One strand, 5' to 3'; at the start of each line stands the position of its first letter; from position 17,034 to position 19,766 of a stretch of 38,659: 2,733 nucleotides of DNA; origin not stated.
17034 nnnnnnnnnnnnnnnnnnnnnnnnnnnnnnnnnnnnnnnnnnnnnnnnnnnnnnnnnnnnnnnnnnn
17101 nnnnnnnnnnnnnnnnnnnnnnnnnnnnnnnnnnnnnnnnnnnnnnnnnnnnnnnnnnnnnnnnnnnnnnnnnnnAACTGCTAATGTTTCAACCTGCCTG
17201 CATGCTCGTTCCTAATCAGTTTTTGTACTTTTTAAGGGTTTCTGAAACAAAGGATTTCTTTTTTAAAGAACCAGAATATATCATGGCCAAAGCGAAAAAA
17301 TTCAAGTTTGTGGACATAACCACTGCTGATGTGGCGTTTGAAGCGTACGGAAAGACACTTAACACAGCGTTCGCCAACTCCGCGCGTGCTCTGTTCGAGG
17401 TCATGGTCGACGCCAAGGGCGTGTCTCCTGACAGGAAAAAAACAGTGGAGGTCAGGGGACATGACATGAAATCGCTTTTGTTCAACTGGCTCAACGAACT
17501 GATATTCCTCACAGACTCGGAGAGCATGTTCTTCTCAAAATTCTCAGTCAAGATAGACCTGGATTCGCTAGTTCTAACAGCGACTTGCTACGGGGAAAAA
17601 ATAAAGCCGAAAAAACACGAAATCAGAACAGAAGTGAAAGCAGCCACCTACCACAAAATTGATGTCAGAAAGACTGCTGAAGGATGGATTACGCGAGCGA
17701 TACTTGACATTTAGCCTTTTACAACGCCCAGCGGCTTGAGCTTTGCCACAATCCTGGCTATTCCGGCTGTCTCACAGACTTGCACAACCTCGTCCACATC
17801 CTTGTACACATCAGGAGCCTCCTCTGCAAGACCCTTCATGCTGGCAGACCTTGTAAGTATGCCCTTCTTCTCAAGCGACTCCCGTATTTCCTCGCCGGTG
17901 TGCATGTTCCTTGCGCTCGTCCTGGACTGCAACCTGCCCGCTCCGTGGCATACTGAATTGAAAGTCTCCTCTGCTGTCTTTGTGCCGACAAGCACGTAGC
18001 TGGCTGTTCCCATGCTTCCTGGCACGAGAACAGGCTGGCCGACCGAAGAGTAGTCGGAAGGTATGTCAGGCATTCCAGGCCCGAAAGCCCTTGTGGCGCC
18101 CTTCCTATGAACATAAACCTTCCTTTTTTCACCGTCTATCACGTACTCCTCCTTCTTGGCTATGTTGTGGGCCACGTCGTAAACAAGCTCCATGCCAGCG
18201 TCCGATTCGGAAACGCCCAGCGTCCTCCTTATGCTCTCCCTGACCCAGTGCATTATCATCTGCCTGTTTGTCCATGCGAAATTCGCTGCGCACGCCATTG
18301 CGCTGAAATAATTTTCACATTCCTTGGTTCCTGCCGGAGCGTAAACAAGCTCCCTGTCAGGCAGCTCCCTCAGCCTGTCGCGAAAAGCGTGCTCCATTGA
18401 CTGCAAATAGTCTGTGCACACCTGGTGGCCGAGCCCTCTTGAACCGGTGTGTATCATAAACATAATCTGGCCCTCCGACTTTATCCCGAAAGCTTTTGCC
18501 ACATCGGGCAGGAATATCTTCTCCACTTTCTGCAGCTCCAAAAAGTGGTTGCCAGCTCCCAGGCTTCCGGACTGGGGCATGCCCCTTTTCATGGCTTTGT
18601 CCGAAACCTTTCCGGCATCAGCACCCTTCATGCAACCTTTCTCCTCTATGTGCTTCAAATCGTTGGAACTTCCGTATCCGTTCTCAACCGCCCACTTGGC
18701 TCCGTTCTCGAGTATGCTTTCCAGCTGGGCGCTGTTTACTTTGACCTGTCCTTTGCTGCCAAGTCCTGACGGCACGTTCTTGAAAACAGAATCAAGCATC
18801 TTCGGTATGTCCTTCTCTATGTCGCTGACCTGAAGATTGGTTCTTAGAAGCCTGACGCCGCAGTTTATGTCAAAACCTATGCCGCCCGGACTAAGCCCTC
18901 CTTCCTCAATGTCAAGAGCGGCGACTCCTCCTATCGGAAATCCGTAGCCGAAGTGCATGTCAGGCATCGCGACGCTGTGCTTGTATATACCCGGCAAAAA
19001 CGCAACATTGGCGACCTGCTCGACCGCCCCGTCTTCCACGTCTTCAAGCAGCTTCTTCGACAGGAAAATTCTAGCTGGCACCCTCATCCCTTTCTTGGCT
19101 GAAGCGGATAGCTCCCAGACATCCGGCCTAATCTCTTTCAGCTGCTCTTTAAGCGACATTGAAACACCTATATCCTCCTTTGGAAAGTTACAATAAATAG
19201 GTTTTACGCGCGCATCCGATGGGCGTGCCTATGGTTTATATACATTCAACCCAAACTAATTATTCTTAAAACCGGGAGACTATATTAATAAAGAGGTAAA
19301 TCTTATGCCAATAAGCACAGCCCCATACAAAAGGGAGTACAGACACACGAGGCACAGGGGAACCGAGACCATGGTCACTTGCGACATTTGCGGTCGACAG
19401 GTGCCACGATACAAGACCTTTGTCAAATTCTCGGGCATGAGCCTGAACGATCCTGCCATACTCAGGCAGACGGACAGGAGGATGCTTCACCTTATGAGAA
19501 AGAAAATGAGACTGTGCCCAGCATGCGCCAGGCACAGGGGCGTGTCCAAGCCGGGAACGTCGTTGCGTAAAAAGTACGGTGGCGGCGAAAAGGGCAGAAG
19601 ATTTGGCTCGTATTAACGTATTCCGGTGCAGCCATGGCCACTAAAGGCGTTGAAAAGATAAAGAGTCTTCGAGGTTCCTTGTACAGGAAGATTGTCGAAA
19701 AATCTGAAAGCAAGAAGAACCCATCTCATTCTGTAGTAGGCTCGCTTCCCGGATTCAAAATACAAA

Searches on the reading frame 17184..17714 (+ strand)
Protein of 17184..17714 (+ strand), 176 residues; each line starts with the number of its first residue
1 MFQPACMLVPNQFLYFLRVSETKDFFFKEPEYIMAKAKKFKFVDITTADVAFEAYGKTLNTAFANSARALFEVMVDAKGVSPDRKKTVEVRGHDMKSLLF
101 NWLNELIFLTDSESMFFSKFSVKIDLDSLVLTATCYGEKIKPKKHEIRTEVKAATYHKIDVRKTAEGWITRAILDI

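Call 89: search_protein_families(library=pfam, max_evalue=0.001, proteins=[window:17184-17714:+])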
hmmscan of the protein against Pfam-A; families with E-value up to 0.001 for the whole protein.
window:17184-17714:+ (176 aa): 1 family
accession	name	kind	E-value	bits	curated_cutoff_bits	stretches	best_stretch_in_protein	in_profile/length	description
PF01951.21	Archease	-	1.1e-44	152.5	25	1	40-176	1-136/136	Archease protein family (MTH1598/TM1083)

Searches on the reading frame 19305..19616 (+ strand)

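Call 88: search_protein_families(library=pfam, max_evalue=0.001, proteins=[window:19305-19616:+])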
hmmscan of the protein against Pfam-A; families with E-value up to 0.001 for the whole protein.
window:19305-19616:+ (103 aa): 1 family
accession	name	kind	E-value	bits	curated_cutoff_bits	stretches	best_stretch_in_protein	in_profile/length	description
PF01283.25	Ribosomal_S26e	-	0.00015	22.6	27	1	11-59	8-56/108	Ribosomal protein S26e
